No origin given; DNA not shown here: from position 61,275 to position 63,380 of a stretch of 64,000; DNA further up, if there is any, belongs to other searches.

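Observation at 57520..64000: Candidate radical-SAM RiPP gene cluster in an archaeon: ABC-2 transporter, small-peptide genes, rSAM/SPASM enzyme and two cobalamin-domain-like rSAM enzymes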

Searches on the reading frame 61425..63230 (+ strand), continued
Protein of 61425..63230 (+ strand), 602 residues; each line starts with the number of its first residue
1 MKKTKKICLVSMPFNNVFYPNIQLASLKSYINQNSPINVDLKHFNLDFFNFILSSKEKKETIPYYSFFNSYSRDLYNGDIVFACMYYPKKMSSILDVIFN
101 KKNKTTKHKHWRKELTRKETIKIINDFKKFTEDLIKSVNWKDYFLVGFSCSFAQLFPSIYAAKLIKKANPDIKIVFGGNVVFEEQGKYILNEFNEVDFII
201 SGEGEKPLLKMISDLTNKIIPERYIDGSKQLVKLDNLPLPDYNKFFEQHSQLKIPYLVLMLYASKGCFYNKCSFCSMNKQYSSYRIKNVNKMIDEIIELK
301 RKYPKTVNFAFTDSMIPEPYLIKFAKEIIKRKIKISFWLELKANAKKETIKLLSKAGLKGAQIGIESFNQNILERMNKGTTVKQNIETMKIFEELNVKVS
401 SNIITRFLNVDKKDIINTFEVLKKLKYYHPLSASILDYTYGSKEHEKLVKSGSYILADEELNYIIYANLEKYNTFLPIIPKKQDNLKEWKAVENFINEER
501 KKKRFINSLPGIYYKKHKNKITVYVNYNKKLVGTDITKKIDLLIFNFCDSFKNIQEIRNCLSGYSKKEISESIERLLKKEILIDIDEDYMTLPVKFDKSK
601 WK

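Call 42: search_protein_families(library=ncbifam, proteins=[P0002, P0003, P0004, P0005, P0006, P0007, P0010, P0013, P0015, P0018], max_evalue=1e-20)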
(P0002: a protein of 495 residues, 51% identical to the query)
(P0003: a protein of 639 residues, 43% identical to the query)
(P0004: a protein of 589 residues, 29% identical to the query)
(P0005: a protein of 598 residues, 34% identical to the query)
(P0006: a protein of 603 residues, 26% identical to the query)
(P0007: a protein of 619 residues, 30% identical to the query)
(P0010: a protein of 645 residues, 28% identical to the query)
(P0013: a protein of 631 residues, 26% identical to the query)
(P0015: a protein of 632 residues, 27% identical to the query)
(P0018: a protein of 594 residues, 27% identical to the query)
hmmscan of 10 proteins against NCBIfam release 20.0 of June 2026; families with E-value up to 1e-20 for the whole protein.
P0002 (495 aa): 2 families
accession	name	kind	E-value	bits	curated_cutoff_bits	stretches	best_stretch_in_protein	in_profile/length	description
TIGR03975.1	rSAM_ocin_1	subfamily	4.8e-68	230.1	281.85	1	9-457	1-474/606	RiPP maturation radical SAM C-methyltransferase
TIGR03471.1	HpnJ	equivalog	8.3e-23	81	577.6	0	248-414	199-365/472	hopanoid biosynthesis associated radical SAM protein HpnJ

P0003 (639 aa): 1 family
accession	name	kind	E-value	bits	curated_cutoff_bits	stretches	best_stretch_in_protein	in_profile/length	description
TIGR03975.1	rSAM_ocin_1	subfamily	5.3e-63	213.5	281.85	1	4-403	1-430/606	RiPP maturation radical SAM C-methyltransferase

P0004 (589 aa): 2 families
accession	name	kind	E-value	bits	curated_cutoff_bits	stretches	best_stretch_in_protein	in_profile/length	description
TIGR03975.1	rSAM_ocin_1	subfamily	6.8e-112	374.9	281.85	1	1-579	6-606/606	RiPP maturation radical SAM C-methyltransferase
TIGR02026.1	BchE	equivalog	2.2e-22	79.6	481.35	1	123-404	70-362/497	magnesium-protoporphyrin IX monomethyl ester anaerobic oxidative cyclase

P0005 (598 aa): 1 family
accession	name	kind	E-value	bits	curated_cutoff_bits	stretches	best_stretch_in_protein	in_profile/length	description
TIGR03975.1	rSAM_ocin_1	subfamily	6.8e-113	378.2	281.85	1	3-591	1-606/606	RiPP maturation radical SAM C-methyltransferase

P0006 (603 aa): 2 families
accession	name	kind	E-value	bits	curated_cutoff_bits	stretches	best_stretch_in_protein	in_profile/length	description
TIGR03975.1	rSAM_ocin_1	subfamily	1.3e-109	367.4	281.85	1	13-601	3-606/606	RiPP maturation radical SAM C-methyltransferase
TIGR02026.1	BchE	equivalog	1.3e-23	83.6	481.35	1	153-425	86-362/497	magnesium-protoporphyrin IX monomethyl ester anaerobic oxidative cyclase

P0007 (619 aa): 4 families
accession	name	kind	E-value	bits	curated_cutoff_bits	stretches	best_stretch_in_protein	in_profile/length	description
TIGR03975.1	rSAM_ocin_1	subfamily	7.5e-95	318.7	281.85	1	1-599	6-606/606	RiPP maturation radical SAM C-methyltransferase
TIGR02026.1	BchE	equivalog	6.5e-30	104.4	481.35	1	147-416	90-362/497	magnesium-protoporphyrin IX monomethyl ester anaerobic oxidative cyclase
NF050148.1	rSAM_ApyD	equivalog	5.7e-28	97.7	750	1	110-416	64-363/645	RiPP biosynthesis radical SAM protein ApyD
TIGR04072.2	rSAM_ladder_B12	equivalog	2.5e-21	75.9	360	0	138-419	88-349/443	lipid biosynthesis B12-binding/radical SAM protein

P0010 (645 aa): 4 families
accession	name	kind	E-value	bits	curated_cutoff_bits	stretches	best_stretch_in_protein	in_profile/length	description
TIGR03975.1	rSAM_ocin_1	subfamily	1.1e-101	341.2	281.85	1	15-618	1-606/606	RiPP maturation radical SAM C-methyltransferase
TIGR02026.1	BchE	equivalog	1.6e-22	80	481.35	1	160-484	84-411/497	magnesium-protoporphyrin IX monomethyl ester anaerobic oxidative cyclase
NF050148.1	rSAM_ApyD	equivalog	1.4e-21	76.6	750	1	126-433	61-361/645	RiPP biosynthesis radical SAM protein ApyD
TIGR04479.1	bcpD_PhpK_rSAM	subfamily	6.1e-21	74.4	600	0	143-479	114-448/504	PhpK family radical SAM P-methyltransferase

P0013 (631 aa): 2 families
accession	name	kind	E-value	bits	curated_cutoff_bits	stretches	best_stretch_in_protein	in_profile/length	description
TIGR03975.1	rSAM_ocin_1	subfamily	6.9e-110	368.3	281.85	1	8-607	1-606/606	RiPP maturation radical SAM C-methyltransferase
TIGR02026.1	BchE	equivalog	5.1e-26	91.6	481.35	1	148-427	82-365/497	magnesium-protoporphyrin IX monomethyl ester anaerobic oxidative cyclase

P0015 (632 aa): 6 families
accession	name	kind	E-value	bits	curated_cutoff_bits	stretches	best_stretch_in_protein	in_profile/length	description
TIGR03975.1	rSAM_ocin_1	subfamily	1.6e-106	357.2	281.85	1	10-610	1-606/606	RiPP maturation radical SAM C-methyltransferase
TIGR02026.1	BchE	equivalog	1.6e-25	90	481.35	1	143-428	75-363/497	magnesium-protoporphyrin IX monomethyl ester anaerobic oxidative cyclase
TIGR03471.1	HpnJ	equivalog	1.4e-24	86.8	577.6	1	148-423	85-358/472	hopanoid biosynthesis associated radical SAM protein HpnJ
NF050148.1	rSAM_ApyD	equivalog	2.1e-22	79.3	750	1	118-425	61-361/645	RiPP biosynthesis radical SAM protein ApyD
TIGR04367.1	HpnR_B12_rSAM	equivalog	1.6e-21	76.4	650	1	125-423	54-345/490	hopanoid C-3 methylase HpnR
TIGR04014.1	B12_SAM_MJ_0865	equivalog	9e-21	74.1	360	0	123-427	30-333/434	methyl-coenzyme M reductase glutamine C-methyltransferase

P0018 (594 aa): 2 families
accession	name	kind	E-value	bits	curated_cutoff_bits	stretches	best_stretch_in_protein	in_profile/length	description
TIGR03975.1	rSAM_ocin_1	subfamily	3.1e-78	263.8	281.85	1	1-572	3-606/606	RiPP maturation radical SAM C-methyltransferase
TIGR04013.1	B12_SAM_MJ_1487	hypoth_equivalog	1e-21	77.2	251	0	103-270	37-187/382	TIGR04013 family B12-binding domain/radical SAM domain-containing protein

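Call 43: find_encoding_contigs(protein=P0013, flank=8000, max_places=2)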
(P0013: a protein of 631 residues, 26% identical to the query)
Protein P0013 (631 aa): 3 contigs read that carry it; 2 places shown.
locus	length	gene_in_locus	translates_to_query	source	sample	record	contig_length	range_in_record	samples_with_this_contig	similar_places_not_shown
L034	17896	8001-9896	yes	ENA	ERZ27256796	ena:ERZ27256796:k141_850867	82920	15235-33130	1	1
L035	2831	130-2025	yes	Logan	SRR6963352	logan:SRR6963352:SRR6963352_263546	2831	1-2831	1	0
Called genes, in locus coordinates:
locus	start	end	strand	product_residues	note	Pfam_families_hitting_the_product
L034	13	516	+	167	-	PF09719:C_GCAxxG_C_C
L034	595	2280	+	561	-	PF00112:Peptidase_C1, PF07602:DUF1565 (faint), PF22842:Pel9A-like_beta_helix (weak), PF05048:NosD, PF13229:Beta_helix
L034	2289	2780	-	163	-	-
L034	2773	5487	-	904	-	PF18911:PKD_4 (weak), PF22352:K319L-like_PKD (weak), PF18884:TSP3_bac (faint), PF02412:TSP_3 (weak), PF00801:PKD, PF18911:PKD_4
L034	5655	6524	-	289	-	-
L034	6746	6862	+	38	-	-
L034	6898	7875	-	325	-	PF01047:MarR (faint), PF13404:HTH_AsnC-type, PF13412:HTH_24, PF12840:HTH_20 (faint), PF13404:HTH_AsnC-type, PF13412:HTH_24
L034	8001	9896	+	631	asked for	PF04055:Radical_SAM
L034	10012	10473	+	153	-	-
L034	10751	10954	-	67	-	-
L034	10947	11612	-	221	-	-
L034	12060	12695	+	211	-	-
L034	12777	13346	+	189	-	-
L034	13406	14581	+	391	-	PF00890:FAD_binding_2 (weak), PF01134:GIDA (weak), PF01266:DAO (faint), PF03486:HI0933_like (weak), PF07992:Pyr_redox_2 (weak), PF12831:FAD_oxidored, PF01494:FAD_binding_3, PF22578:GGR_cat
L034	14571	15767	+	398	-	PF00890:FAD_binding_2 (weak), PF01494:FAD_binding_3 (weak), PF01946:Thi4 (weak), PF03486:HI0933_like (weak), PF05834:Lycopene_cycl (weak), PF07992:Pyr_redox_2 (weak), PF12831:FAD_oxidored, PF22578:GGR_cat, +4 more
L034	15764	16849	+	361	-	PF01494:FAD_binding_3 (faint)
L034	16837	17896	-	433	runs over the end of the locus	PF08495:FIST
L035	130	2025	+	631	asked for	PF04055:Radical_SAM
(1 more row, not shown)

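Call 44: find_encoding_contigs(protein=P0015, flank=8000, max_places=2)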
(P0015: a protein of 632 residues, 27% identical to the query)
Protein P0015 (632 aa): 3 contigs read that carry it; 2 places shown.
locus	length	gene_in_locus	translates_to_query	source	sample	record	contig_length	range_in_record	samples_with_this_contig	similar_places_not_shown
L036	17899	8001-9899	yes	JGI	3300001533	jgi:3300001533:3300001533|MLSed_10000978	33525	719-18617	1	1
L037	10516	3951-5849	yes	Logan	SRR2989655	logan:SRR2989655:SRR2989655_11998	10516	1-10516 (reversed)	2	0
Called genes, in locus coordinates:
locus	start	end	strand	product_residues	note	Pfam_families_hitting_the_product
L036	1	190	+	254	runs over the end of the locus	PF09754:PAC2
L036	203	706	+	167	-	PF09719:C_GCAxxG_C_C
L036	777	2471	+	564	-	PF00112:Peptidase_C1, PF07602:DUF1565 (faint), PF22842:Pel9A-like_beta_helix, PF05048:NosD, PF13229:Beta_helix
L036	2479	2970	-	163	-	-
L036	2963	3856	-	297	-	PF18911:PKD_4, PF00801:PKD (weak), PF02010:REJ (faint), PF18911:PKD_4 (weak)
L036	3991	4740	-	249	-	-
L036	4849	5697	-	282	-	-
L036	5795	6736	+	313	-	-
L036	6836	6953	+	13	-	-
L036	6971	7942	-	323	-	PF01047:MarR (faint), PF12802:MarR_2 (faint), PF13404:HTH_AsnC-type, PF13412:HTH_24, PF13404:HTH_AsnC-type, PF13412:HTH_24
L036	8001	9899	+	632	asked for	PF02310:B12-binding (faint), PF04055:Radical_SAM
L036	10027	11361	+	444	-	-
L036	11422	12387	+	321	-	PF01488:Shikimate_DH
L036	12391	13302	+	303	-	PF00432:Prenyltrans (faint), PF07678:TED_complement (faint), PF09492:Pec_lyase (faint), PF13243:SQHop_cyclase_C (weak), PF13249:SQHop_cyclase_N (faint), PF28540:UBA_UBAP2 (faint), PF13243:SQHop_cyclase_C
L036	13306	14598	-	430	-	PF08495:FIST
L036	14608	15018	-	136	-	-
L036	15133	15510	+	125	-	PF01909:NTP_transf_2, PF18765:Polbeta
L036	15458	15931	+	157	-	PF01934:HepT-like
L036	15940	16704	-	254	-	PF13481:AAA_25 (weak), PF08423:Rad51 (faint), PF06745:ATPase, PF23442:DUF7125 (faint)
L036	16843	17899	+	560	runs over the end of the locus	PF04055:Radical_SAM, PF14520:HHH_5 (faint), PF12836:HHH_3 (weak)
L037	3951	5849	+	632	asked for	PF02310:B12-binding (faint), PF04055:Radical_SAM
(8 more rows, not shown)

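Call 60: find_related_loci(query=A2, collection=viral_contigs, flank=8000)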
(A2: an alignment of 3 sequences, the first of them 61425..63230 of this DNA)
Query A2 (602 aa) in viral_contigs; peptide patterns used: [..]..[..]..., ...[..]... (x = any residue, [..] = any of these).
573 stretches matched a pattern; 1 encode a relative of the query (tblastn E <= 1e-3); 1 distinct loci.
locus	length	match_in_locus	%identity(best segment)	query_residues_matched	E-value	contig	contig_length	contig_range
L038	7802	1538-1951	29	255-384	4e-7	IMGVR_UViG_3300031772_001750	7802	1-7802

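Call 71: predict_structure(alignment_id=A5)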
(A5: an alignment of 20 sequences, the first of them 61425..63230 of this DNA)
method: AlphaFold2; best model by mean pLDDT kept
length: 602 residues; sequences in the alignment: 20
mean_pLDDT: 89.4   pTM: 0.89
mean pLDDT of the five models: 89.4, 88.1, 86.9, 86.3, 85.2
residues with pLDDT >= 90: 390; 70-90: 173; 50-70: 34; < 50: 5
segments of 3 or more residues with pLDDT < 50: 71-73
pLDDT, mean of each block of 10 residues (from residue 1): 79 84 94 95 92 68 63 67 94 90 62 83 93 96 95 90 97 92 88 95 91 89 87 93 92 83 85 80 89 95 89 84 97 94 91 96 94 93 96 93 91 97 94 89 90 88 87 83 90 92 84 94 93 96 97 97 97 97 97 89 64
secondary structure, 60 per line:
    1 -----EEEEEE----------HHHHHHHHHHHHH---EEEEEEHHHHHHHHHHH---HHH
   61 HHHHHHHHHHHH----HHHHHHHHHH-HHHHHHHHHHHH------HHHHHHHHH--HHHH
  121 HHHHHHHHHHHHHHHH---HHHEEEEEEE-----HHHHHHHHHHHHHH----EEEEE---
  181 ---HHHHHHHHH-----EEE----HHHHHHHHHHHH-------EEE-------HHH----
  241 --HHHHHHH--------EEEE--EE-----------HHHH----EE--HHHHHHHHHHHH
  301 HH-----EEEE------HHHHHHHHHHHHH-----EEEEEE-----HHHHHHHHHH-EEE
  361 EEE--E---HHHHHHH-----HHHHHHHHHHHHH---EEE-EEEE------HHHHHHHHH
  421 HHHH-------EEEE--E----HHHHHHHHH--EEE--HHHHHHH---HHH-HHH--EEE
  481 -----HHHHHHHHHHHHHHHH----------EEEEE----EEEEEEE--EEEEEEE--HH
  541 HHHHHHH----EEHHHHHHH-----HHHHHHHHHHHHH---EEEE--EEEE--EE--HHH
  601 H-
elements in order: E6-11 H22-34 E38-43 H44-54 H58-72 H77-86 H88-99 H106-114 H117-136 E143-149 H155-168 E173-177 H184-192 E198-200 H205-216 E224-226 H243-249 E258-261 H277-280 H289-302 E308-311 H318-330 E336-341 H347-356 E358-363 H370-376 H382-394 E398-400 E402-405 H412-424 E432-435 H443-451 E454-456 H459-465 E478-480 H486-501 E512-516 E521-527 E530-536 H539-547 H554-560 H566-578 E582-585 E588-591 H598-601

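Call 73: fold_search(model_id=the predicted structure, library=pdb)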
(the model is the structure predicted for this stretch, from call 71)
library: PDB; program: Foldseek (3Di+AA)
matches with E <= 10: 1526; with E <= 0.001: 81
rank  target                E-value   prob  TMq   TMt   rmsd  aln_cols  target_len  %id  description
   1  5ul4                  2.1e-17  1.00  0.50  0.42  11.5       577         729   17  Structure of Cobalamin-dependent S-adenosylmethionine radical enzyme OxsB with aqua-cobalamin and S-adenosylmethionine b (released 2017-04-19)
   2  5ul3                  9.1e-17  1.00  0.50  0.42  11.4       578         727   16  Structure of Cobalamin-dependent S-adenosylmethionine radical enzyme OxsB with aqua-cobalamin bound (released 2017-04-19)
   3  5ul2                  1.7e-14  1.00  0.47  0.39  20.3       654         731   14  Structure of Apo, SeMet-labeled Cobalamin-dependent S-adenosylmethionine radical enzyme OxsB (released 2017-04-19)
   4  6wtf_A                8.6e-14  1.00  0.54  0.59   6.6       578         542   11  Structure of radical S-adenosylmethionine methyltransferase, TsrM, from Kitasatospora setae with tryptophan substrate  (released 2020-12-23)
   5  6wte_A                1.9e-13  1.00  0.53  0.56   7.8       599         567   11  Structure of radical S-adenosylmethionine methyltransferase, TsrM, from Kitasatospora setae with cobalamin and [4Fe-4S (released 2020-12-23)
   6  9ccb                  2.7e-13  1.00  0.40  0.56  10.0       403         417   18  X-ray crystal structure of methyl-coenzyme M reductase glutamine methylase (MgmA) from Methanothermobacter marburgensis  (released 2025-01-01)
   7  6wtf_B                5.5e-13  1.00  0.53  0.59   6.5       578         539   11  Structure of radical S-adenosylmethionine methyltransferase, TsrM, from Kitasatospora setae with tryptophan substrate  (released 2020-12-23)
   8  6wte_B                1.1e-12  1.00  0.52  0.59   7.9       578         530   11  Structure of radical S-adenosylmethionine methyltransferase, TsrM, from Kitasatospora setae with cobalamin and [4Fe-4S (released 2020-12-23)
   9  6fd2_A                1.5e-12  1.00  0.53  0.69   5.8       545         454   11  Radical SAM 1,2-diol dehydratase AprD4 in complex with its substrate paromamine (released 2018-01-17)
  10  7kdy_B                9.2e-12  1.00  0.53  0.49   6.2       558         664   12  Crystal structure of Streptomyces tokunonesis TokK with hydroxycobalamin, 5'-deoxyadenosine, methionine, and (2R)-pant (released 2022-01-12)
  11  9a6d_A                9.2e-12  1.00  0.41  0.53  12.0       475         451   13  Integrative model of MTAB-YVFG by crosslinking MS and deep learning (released 2024-09-18)
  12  7mjv_A                1.2e-11  1.00  0.44  0.57  10.4       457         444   11  MiaB in the complex with s-adenosylmethionine and RNA (released 2021-09-15)
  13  9n1d                  1.6e-11  1.00  0.50  0.49   5.4       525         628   10  Crystal structure of CysS from Corallococcus sp. CA054B with 5'-deoxyadenosine and methionine bound (released 2026-01-28)
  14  6fd2_B                1.7e-11  1.00  0.53  0.69   5.7       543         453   11  Radical SAM 1,2-diol dehydratase AprD4 in complex with its substrate paromamine (released 2018-01-17)
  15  7kdx_B                1.9e-11  1.00  0.53  0.49   5.2       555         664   13  Crystal structure of Streptomyces tokunonesis TokK with hydroxycobalamin, 5'-deoxyadenosine, and methionine (released 2022-01-12)
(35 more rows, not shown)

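Call 75: find_encoding_contigs(protein=P0006, flank=6000, max_places=2)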
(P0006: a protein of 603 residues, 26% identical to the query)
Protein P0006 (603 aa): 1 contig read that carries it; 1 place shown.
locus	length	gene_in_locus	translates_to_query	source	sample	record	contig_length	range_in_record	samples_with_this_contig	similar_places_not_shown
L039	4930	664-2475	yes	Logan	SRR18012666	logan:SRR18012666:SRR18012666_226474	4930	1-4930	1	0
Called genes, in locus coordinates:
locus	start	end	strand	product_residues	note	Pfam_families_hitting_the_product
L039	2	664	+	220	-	?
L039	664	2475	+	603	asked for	PF02310:B12-binding (weak), PF04055:Radical_SAM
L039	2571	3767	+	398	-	PF21710:Spt6_S1 (faint), PF23459:S1_RRP5 (faint), PF00575:S1 (weak), PF13509:S1_2 (faint), PF00575:S1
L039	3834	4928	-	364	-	?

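Call 76: find_encoding_contigs(protein=P0018, flank=8000, max_places=2)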
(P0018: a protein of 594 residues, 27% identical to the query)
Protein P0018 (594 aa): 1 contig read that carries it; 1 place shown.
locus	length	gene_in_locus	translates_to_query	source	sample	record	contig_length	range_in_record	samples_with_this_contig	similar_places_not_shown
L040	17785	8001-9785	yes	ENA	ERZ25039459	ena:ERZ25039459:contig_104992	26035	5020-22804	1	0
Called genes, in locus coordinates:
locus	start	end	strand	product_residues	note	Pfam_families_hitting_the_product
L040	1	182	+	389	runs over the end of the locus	PF13384:HTH_23 (faint), PF00665:rve (weak), PF13683:rve_3 (faint)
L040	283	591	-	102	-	-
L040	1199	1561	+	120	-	PF05973:Gp49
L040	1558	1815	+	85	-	PF13744:HTH_37 (weak), PF01381:HTH_3, PF13560:HTH_31 (weak)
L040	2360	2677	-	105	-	-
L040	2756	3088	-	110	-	-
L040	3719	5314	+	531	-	PF02463:SMC_N (weak), PF13175:AAA_15, PF13476:AAA_23, PF13304:AAA_21, PF20469:OLD-like_TOPRIM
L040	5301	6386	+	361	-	PF00580:UvrD-helicase, PF01443:Viral_helicase1 (weak)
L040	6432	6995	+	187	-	-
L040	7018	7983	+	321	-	PF04055:Radical_SAM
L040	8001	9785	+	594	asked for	PF02310:B12-binding (weak), PF04055:Radical_SAM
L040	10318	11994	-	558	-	PF01609:DDE_Tnp_1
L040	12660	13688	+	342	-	-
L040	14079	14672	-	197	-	-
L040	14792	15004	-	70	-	PF21748:UPF0150 (weak), PF15919:HicB_lk_antitox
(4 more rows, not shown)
